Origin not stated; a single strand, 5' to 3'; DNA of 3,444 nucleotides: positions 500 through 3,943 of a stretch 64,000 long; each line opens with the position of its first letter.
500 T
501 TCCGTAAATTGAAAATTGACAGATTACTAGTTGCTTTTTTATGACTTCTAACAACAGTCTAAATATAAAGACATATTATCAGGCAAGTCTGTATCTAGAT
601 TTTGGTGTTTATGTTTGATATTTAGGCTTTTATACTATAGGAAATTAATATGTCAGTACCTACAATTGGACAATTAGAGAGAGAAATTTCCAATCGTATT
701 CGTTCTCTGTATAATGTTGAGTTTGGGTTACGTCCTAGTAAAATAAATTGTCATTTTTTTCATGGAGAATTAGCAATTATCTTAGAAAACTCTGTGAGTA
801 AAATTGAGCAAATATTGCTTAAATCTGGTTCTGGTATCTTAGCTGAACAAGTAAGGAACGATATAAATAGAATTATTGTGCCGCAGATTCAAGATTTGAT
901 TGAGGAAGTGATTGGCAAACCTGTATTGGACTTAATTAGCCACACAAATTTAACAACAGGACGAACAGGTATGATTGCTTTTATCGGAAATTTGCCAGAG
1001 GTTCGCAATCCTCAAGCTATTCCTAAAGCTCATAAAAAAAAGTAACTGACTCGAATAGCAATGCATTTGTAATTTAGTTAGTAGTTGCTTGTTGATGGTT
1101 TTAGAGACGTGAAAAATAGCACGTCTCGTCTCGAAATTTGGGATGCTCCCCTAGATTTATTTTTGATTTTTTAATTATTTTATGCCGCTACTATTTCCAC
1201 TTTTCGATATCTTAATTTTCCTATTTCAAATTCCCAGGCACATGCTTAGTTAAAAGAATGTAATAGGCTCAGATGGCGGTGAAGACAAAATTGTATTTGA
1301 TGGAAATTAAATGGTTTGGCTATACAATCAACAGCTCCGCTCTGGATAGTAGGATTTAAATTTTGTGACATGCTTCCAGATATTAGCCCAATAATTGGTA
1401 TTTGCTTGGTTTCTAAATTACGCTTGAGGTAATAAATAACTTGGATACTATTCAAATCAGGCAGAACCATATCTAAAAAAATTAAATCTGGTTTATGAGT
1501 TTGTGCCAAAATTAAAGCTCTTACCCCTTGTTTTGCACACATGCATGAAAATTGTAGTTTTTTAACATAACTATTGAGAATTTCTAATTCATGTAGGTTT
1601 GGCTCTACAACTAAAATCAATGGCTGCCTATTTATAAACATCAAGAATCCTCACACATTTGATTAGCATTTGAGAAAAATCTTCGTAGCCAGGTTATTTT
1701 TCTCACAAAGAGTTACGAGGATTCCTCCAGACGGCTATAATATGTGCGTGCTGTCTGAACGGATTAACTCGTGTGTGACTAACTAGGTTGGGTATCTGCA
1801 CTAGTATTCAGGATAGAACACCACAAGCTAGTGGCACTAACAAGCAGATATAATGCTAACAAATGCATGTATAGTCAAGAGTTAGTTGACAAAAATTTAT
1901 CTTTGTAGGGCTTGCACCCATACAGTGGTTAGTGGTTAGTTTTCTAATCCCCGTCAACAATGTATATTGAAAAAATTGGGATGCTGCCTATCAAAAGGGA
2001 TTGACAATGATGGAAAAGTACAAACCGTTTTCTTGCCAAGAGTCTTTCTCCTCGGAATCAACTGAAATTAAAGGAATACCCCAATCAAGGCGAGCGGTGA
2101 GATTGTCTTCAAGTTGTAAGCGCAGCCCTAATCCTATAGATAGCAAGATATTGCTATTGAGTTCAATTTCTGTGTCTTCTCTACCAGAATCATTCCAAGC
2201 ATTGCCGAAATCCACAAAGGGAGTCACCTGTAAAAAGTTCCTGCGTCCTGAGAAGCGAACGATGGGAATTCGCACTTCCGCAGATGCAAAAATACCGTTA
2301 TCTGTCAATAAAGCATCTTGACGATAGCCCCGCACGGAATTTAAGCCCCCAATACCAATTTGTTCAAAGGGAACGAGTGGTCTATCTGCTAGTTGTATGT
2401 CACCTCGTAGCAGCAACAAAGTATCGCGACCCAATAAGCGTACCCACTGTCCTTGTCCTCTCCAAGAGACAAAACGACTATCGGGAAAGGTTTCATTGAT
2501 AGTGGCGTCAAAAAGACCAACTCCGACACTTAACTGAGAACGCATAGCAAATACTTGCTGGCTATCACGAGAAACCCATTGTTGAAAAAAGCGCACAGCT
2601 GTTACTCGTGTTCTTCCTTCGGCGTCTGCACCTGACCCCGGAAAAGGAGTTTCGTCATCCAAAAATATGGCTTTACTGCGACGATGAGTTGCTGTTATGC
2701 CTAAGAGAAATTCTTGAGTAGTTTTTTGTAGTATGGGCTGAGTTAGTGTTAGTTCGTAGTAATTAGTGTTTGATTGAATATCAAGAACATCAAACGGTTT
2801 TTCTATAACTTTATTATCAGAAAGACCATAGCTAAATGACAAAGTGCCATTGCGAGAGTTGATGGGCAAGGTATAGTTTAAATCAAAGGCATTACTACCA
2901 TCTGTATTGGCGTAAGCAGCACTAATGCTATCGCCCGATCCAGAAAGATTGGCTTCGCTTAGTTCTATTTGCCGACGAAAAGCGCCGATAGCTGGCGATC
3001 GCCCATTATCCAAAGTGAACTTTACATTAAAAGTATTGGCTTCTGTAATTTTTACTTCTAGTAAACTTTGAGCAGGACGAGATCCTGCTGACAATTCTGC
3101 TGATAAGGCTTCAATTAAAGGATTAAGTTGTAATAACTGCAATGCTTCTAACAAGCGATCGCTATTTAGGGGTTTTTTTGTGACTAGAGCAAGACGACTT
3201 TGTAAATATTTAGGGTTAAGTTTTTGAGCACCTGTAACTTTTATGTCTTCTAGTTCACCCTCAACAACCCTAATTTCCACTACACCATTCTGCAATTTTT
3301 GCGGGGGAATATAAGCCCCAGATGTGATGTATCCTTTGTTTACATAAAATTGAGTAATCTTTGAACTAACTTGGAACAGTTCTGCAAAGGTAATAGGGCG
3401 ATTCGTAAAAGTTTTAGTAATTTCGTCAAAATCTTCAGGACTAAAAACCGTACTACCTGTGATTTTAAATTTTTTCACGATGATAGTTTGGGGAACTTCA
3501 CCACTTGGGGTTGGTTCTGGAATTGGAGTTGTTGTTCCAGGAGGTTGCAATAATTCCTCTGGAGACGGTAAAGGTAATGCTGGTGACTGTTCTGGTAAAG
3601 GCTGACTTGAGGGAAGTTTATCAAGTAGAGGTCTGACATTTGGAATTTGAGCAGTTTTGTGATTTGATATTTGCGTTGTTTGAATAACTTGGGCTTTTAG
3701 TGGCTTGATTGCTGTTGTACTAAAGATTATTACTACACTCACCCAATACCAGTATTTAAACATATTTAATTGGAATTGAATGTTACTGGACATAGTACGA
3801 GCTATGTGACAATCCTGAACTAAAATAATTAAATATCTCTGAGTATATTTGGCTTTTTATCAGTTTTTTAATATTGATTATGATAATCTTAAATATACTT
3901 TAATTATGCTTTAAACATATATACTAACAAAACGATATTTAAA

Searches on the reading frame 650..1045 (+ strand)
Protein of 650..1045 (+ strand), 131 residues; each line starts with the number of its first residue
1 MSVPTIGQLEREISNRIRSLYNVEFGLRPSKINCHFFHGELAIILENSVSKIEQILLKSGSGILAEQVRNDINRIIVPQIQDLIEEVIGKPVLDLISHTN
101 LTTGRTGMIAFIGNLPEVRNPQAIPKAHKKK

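Call 89: search_protein_families(library=pfam, proteins=[window:650-1045:+], max_evalue=0.001)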
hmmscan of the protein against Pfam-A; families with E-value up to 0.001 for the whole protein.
window:650-1045:+ (131 aa): 1 family
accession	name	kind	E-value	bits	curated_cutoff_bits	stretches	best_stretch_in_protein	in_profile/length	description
PF10057.14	MpsC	-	7.8e-27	94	23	1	6-111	2-108/111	Na+-translocating membrane potential-generating system (MpsC)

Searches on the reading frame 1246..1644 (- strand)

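Call 89: search_protein_families(library=pfam, proteins=[window:1246-1644:-], max_evalue=0.001)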
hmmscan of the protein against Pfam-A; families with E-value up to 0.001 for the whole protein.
window:1246-1644:- (132 aa): 1 family
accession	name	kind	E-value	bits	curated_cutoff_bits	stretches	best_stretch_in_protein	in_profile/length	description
PF00072.30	Response_reg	-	1.2e-15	58.1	30.2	1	10-117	1-106/111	Response regulator receiver domain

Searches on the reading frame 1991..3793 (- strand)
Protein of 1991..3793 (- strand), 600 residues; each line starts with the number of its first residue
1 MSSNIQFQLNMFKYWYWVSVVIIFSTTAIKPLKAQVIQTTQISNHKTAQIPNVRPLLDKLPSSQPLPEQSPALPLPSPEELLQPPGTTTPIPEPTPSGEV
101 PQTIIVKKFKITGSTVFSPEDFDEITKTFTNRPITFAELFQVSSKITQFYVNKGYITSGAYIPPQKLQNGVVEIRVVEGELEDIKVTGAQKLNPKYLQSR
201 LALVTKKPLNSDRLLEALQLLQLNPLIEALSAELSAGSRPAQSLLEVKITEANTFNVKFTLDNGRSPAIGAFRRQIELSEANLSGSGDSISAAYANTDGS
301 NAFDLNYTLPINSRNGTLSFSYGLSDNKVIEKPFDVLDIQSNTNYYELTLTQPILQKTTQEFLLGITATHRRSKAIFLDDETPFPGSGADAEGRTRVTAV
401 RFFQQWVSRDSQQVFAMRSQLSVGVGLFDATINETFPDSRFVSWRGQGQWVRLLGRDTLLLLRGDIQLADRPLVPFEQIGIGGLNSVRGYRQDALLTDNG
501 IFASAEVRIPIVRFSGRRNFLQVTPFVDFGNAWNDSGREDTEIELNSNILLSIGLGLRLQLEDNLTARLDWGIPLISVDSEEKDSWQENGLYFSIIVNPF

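Call 89: search_protein_families(library=pfam, proteins=[window:1991-3793:-], max_evalue=0.001)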
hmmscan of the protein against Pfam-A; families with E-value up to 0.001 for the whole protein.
window:1991-3793:- (600 aa): 4 families
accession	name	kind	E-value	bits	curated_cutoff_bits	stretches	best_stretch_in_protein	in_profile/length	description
PF03865.19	ShlB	-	2.4e-25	90.1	22.7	1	243-559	3-311/311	Haemolysin secretion/activation protein ShlB/FhaC/HecB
PF08479.16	POTRA_2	-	7e-24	83.9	24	1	106-179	3-76/76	POTRA domain, ShlB-type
PF01103.29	Omp85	-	7.9e-18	65.5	24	1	282-595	1-321/325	Omp85 superfamily domain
PF07244.20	POTRA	-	6.2e-09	36.9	21.3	1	105-179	2-79/79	Surface antigen variable number repeat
